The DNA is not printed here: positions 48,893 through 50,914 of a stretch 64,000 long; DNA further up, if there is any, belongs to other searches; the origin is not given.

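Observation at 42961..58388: Hydrogen/redox-sensing island: two sensory hydrogenases with different outputs bracket hydCBA, alongside Rex, ribF, hydG and a TM1266-type regulator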

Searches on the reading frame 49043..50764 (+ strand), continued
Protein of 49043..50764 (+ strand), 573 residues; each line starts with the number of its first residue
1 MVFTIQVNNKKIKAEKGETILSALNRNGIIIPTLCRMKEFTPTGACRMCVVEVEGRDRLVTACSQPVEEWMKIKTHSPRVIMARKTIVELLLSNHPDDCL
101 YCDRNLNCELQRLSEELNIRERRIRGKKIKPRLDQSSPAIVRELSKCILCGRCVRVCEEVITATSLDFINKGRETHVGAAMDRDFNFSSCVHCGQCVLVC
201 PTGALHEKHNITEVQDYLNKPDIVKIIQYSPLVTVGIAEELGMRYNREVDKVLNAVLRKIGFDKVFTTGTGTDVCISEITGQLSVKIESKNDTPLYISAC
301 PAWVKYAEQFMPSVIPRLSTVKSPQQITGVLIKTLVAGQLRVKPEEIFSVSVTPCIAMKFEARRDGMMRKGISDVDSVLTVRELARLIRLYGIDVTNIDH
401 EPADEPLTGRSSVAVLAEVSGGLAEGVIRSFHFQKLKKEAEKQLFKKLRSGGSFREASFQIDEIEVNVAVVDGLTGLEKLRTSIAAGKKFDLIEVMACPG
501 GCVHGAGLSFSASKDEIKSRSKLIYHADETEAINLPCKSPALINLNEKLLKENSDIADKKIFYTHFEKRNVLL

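Call 38: find_homologous_proteins(query=window:49043-50764:+, max_evalue=1e-40)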
Query window:49043-50764:+ (573 aa): 7991 proteins with E <= 1e-40 among 8000 candidates; the best 120 are listed.
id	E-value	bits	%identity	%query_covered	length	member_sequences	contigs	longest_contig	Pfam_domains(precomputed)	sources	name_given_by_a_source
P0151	0.0e+0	1285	100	100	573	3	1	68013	PF14697.12,PF10588.15,PF00111.33,PF12837.13,PF12838.13,PF22117.3,PF13510.12,PF02906.20,PF12797.13,PF00037.33,PF13237.12,PF13183.12,PF13187.12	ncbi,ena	-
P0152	0.0e+0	1191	90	100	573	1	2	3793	PF14697.12,PF17179.10,PF10588.15,PF00111.33,PF12837.13,PF13484.12,PF12838.13,PF22117.3,PF13510.12,PF02906.20,PF12797.13,PF00037.33,PF13237.12,PF13183.12,PF13187.12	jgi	-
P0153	0.0e+0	1182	90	100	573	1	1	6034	PF14697.12,PF17179.10,PF10588.15,PF00111.33,PF12837.13,PF13484.12,PF12838.13,PF22117.3,PF13510.12,PF02906.20,PF12797.13,PF00037.33,PF13237.12,PF13183.12,PF13187.12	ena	-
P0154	0.0e+0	1182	90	100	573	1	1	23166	PF14697.12,PF17179.10,PF10588.15,PF00111.33,PF12837.13,PF12838.13,PF22117.3,PF13510.12,PF02906.20,PF12797.13,PF00037.33,PF13237.12,PF13183.12,PF13187.12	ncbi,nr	ncbi:MAG: 2Fe-2S iron-sulfur cluster-binding protein [Bacteroidia bacterium]|nr:2Fe-2S iron-sulfur c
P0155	0.0e+0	1180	89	100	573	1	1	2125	PF10588.15,PF00111.33,PF12837.13,PF13484.12,PF12838.13,PF22117.3,PF13510.12,PF02906.20,PF12797.13,PF00037.33,PF13237.12,PF13183.12,PF13187.12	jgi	jgi:iron-only hydrogenase group A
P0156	0.0e+0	1178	89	100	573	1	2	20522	PF14697.12,PF10588.15,PF00111.33,PF12837.13,PF13484.12,PF12838.13,PF22117.3,PF13510.12,PF02906.20,PF12797.13,PF00037.33,PF13237.12,PF13183.12,PF13187.12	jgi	jgi:NADP-reducing hydrogenase subunit HndD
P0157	0.0e+0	1176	89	100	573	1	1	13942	PF10588.15,PF00111.33,PF12837.13,PF13484.12,PF12838.13,PF22117.3,PF13510.12,PF02906.20,PF12797.13,PF00037.33,PF13237.12,PF13183.12,PF13187.12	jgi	jgi:iron-only hydrogenase group A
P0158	0.0e+0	1175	89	100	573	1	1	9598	PF14697.12,PF17179.10,PF10588.15,PF00111.33,PF12837.13,PF13484.12,PF12838.13,PF22117.3,PF13510.12,PF02906.20,PF12797.13,PF00037.33,PF13237.12,PF13183.12,PF13187.12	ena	-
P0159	0.0e+0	1173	88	100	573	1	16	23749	PF14697.12,PF10588.15,PF00111.33,PF12837.13,PF13484.12,PF12838.13,PF22117.3,PF13510.12,PF02906.20,PF12797.13,PF00037.33,PF13237.12,PF13183.12,PF13187.12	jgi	jgi:NADP-reducing hydrogenase subunit HndD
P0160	0.0e+0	1169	89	100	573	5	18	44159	PF14697.12,PF10588.15,PF00111.33,PF12837.13,PF12838.13,PF22117.3,PF13510.12,PF02906.20,PF12797.13,PF00037.33,PF13237.12,PF13183.12,PF13187.12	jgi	jgi:iron-only hydrogenase group A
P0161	0.0e+0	1169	89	100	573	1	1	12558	PF14697.12,PF17179.10,PF10588.15,PF00111.33,PF12837.13,PF13484.12,PF12838.13,PF22117.3,PF13510.12,PF02906.20,PF00037.33,PF13237.12,PF13183.12,PF13187.12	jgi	-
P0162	0.0e+0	1169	89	100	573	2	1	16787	PF14697.12,PF10588.15,PF00111.33,PF12837.13,PF12838.13,PF22117.3,PF13510.12,PF02906.20,PF12797.13,PF00037.33,PF13237.12,PF13183.12,PF13187.12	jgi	jgi:iron-only hydrogenase group A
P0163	0.0e+0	1167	89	100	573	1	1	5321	PF14697.12,PF10588.15,PF00111.33,PF12837.13,PF12838.13,PF22117.3,PF13510.12,PF02906.20,PF12797.13,PF00037.33,PF13237.12,PF13183.12,PF13187.12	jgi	jgi:NADP-reducing hydrogenase subunit HndD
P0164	0.0e+0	1167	90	100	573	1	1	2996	PF14697.12,PF10588.15,PF00111.33,PF12837.13,PF12838.13,PF22117.3,PF13510.12,PF02906.20,PF12797.13,PF00037.33,PF13237.12,PF13183.12,PF13187.12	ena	-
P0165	0.0e+0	1166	88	100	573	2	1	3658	PF14697.12,PF17179.10,PF10588.15,PF00111.33,PF12837.13,PF13484.12,PF12838.13,PF22117.3,PF13510.12,PF02906.20,PF12797.13,PF00037.33,PF13237.12,PF13183.12,PF13187.12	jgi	jgi:iron-only hydrogenase group A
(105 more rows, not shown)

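Call 43: list_cluster_members(proteins=[P0003, P0004, P0005, P0006, P0007, P0009, P0010, P0012, P0013, P0014])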
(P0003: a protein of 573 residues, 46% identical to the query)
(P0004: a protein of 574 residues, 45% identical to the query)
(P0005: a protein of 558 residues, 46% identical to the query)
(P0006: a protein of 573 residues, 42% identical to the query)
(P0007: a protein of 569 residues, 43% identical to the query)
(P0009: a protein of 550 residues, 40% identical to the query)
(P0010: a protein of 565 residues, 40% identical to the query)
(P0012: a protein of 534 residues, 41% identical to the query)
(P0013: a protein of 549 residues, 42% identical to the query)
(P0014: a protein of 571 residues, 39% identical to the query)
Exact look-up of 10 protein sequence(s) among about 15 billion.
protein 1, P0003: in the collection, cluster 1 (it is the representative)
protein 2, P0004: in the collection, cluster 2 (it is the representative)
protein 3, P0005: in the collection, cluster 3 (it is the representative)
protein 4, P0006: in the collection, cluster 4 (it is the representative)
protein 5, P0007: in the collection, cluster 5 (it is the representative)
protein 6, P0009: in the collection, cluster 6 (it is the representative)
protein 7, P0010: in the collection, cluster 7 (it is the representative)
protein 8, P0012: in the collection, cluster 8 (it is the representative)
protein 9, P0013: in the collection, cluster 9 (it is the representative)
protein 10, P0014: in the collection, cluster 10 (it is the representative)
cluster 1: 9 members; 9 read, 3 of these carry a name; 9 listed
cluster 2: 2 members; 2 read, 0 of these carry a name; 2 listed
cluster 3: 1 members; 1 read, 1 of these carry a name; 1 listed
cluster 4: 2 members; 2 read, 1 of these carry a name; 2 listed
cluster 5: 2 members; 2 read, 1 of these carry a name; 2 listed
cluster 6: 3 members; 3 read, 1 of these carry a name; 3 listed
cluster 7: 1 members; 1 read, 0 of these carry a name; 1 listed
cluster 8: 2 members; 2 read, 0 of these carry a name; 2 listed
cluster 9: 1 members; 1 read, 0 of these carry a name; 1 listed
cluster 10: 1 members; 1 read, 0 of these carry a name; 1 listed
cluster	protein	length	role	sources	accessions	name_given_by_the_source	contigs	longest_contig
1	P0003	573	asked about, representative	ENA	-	-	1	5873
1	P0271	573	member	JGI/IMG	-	iron-only hydrogenase group A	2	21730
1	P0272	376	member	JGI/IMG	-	iron only hydrogenase large subunit-like protein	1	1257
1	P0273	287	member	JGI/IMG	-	iron only hydrogenase large subunit-like protein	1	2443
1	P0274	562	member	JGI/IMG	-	-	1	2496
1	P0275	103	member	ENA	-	-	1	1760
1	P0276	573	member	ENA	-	-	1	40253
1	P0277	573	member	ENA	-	-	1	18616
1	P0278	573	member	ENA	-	-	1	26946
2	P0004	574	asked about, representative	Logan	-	-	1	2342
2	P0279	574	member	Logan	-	-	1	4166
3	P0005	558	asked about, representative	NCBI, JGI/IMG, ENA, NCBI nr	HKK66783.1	MAG TPA: [Fe-Fe] hydrogenase large subunit C-terminal domain-containing protein ... | [Fe-Fe] hydrogenase large subunit C-terminal domain-containing protein [Bacteroidales ...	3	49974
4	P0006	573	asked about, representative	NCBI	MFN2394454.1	MAG: [Fe-Fe] hydrogenase large subunit C-terminal domain-containing protein ...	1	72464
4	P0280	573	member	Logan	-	-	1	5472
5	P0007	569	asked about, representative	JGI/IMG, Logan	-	-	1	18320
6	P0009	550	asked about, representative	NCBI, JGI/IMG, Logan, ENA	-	-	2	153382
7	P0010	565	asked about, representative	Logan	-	-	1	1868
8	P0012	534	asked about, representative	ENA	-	-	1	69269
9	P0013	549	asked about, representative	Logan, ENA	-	-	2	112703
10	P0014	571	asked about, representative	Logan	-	-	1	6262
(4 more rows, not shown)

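Call 48: find_encoding_contigs(protein=P0005, flank=10000, max_places=2)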
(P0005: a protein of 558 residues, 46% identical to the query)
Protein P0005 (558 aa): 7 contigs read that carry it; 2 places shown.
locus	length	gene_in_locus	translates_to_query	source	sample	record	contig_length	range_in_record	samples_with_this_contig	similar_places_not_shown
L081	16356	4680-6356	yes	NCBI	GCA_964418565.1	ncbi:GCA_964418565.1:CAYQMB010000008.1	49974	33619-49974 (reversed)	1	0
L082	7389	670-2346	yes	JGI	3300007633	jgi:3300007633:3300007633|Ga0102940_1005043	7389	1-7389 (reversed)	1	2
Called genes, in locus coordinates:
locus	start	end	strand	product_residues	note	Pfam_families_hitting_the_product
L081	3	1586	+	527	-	?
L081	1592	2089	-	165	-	PF04542:Sigma70_r2, PF22029:PhyR_sigma2 (weak), PF08281:Sigma70_r4_2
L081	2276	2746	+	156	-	PF01257:2Fe-2S_thioredx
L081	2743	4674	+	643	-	PF01512:Complex1_51K, PF10531:SLBB (weak), PF10589:NADH_4Fe-4S, PF00037:Fer4 (weak), PF13187:Fer4_9, PF13237:Fer4_10 (weak), PF14697:Fer4_21, PF00037:Fer4 (weak), +3 more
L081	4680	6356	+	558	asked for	PF00111:Fer2 (weak), PF13510:Fer2_4, PF10588:NADH-G_4Fe-4S_3, PF22117:Fer4_Nqo3, PF12838:Fer4_7, PF13187:Fer4_9 (weak), PF00037:Fer4 (weak), PF02906:Fe_hyd_lg_C, +2 more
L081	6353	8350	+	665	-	PF00037:Fer4 (faint), PF13187:Fer4_9 (weak), PF13237:Fer4_10, PF02906:Fe_hyd_lg_C, PF04060:FeS, PF00512:HisKA, PF02518:HATPase_c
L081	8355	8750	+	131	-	PF00072:Response_reg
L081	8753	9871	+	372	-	PF00072:Response_reg, PF00512:HisKA, PF13581:HATPase_c_2 (weak), PF02518:HATPase_c, PF14501:HATPase_c_5 (weak)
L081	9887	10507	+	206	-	PF06971:Put_DNA-bind_N, PF02629:CoA_binding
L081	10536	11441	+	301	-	PF01467:CTP_transf_like (weak), PF06574:FAD_syn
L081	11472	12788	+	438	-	PF03721:UDPG_MGDP_dh_N, PF00984:UDPG_MGDP_dh, PF03720:UDPG_MGDP_dh_C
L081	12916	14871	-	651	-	PF18962:Por_Secre_tail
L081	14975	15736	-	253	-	PF00535:Glycos_transf_2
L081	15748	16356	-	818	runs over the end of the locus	PF01225:Mur_ligase (weak), PF08245:Mur_ligase_M, PF02875:Mur_ligase_C (weak), PF01168:Ala_racemase_N, PF00842:Ala_racemase_C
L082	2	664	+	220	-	?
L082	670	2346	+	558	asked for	PF00111:Fer2 (weak), PF13510:Fer2_4, PF10588:NADH-G_4Fe-4S_3, PF22117:Fer4_Nqo3, PF12838:Fer4_7, PF13187:Fer4_9 (weak), PF00037:Fer4 (weak), PF02906:Fe_hyd_lg_C, +2 more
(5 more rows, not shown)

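Call 49: find_encoding_contigs(protein=P0009, flank=10000, max_places=2)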
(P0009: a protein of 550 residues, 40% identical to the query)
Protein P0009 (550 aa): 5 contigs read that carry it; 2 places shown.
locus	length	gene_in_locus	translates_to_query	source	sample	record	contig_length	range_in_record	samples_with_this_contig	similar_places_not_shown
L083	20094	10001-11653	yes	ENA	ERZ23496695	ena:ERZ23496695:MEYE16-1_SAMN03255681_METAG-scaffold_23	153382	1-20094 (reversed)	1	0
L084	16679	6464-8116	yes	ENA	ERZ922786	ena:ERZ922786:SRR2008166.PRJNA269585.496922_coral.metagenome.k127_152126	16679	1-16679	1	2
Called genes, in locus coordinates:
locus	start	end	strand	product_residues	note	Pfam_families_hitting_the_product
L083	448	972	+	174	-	PF04493:Endonuclease_5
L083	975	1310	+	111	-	PF20274:cREC_REC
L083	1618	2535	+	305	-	PF02129:Peptidase_S15 (weak), PF12146:Hydrolase_4, PF00561:Abhydrolase_1, PF12697:Abhydrolase_6 (faint), PF00326:Peptidase_S9 (weak)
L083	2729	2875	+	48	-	PF10020:DUF2262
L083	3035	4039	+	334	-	-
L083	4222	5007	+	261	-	-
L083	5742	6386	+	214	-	-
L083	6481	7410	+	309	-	-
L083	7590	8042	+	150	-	PF01257:2Fe-2S_thioredx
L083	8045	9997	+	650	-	PF01512:Complex1_51K, PF10589:NADH_4Fe-4S, PF12797:Fer4_2 (faint), PF12837:Fer4_6 (faint), PF13187:Fer4_9 (weak), PF12838:Fer4_7 (weak), PF14697:Fer4_21, PF00037:Fer4 (weak)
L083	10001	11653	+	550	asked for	PF00111:Fer2, PF13510:Fer2_4, PF10588:NADH-G_4Fe-4S_3, PF00037:Fer4 (weak), PF12837:Fer4_6 (weak), PF12838:Fer4_7, PF13237:Fer4_10 (weak), PF02906:Fe_hyd_lg_C, +5 more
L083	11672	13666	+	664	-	PF12838:Fer4_7 (faint), PF13187:Fer4_9 (weak), PF13237:Fer4_10, PF00037:Fer4 (weak), PF02906:Fe_hyd_lg_C, PF04060:FeS, PF00512:HisKA, PF02518:HATPase_c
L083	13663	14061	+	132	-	PF00072:Response_reg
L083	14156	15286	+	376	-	PF00072:Response_reg, PF00512:HisKA, PF02518:HATPase_c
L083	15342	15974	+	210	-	PF06971:Put_DNA-bind_N, PF02629:CoA_binding, PF01408:GFO_IDH_MocA (weak)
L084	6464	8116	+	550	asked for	PF00111:Fer2, PF13510:Fer2_4, PF10588:NADH-G_4Fe-4S_3, PF00037:Fer4 (weak), PF12837:Fer4_6 (weak), PF12838:Fer4_7, PF13237:Fer4_10 (weak), PF02906:Fe_hyd_lg_C, +5 more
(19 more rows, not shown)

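Call 50: find_encoding_contigs(protein=P0013, flank=9000, max_places=1)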
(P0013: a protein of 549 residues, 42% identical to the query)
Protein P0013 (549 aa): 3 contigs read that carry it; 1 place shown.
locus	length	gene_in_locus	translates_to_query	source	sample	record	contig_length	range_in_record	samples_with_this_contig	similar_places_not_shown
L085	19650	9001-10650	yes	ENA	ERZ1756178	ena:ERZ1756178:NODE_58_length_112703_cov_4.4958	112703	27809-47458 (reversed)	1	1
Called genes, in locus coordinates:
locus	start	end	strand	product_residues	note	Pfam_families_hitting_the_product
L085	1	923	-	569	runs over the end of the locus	PF13181:TPR_8 (faint), PF00515:TPR_1 (faint), PF07719:TPR_2 (faint)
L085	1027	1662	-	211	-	PF01712:dNK, PF02223:Thymidylate_kin (weak)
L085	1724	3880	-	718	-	PF02897:Peptidase_S9_N, PF00326:Peptidase_S9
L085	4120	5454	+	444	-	-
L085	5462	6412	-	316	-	PF13411:MerR_1, PF00376:MerR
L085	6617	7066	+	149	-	PF01257:2Fe-2S_thioredx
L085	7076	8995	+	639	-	PF12797:Fer4_2 (faint), PF12838:Fer4_7 (faint), PF01512:Complex1_51K, PF10589:NADH_4Fe-4S, PF13187:Fer4_9, PF13237:Fer4_10, PF14697:Fer4_21 (weak), PF00037:Fer4 (weak)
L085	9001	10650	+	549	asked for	PF13510:Fer2_4, PF10588:NADH-G_4Fe-4S_3, PF12838:Fer4_7, PF22117:Fer4_Nqo3, PF13187:Fer4_9 (weak), PF13237:Fer4_10 (weak), PF00037:Fer4, PF02906:Fe_hyd_lg_C, +2 more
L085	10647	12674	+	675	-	PF00037:Fer4 (faint), PF13237:Fer4_10, PF02906:Fe_hyd_lg_C, PF04060:FeS (weak), PF00512:HisKA, PF02518:HATPase_c, PF14501:HATPase_c_5 (weak)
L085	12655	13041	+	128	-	PF00072:Response_reg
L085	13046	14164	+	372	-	PF00072:Response_reg, PF00512:HisKA, PF13581:HATPase_c_2 (faint), PF02518:HATPase_c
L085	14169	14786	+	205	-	PF06971:Put_DNA-bind_N, PF02629:CoA_binding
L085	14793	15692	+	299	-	PF01467:CTP_transf_like, PF06574:FAD_syn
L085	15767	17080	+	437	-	PF03721:UDPG_MGDP_dh_N, PF00984:UDPG_MGDP_dh, PF03720:UDPG_MGDP_dh_C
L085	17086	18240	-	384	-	-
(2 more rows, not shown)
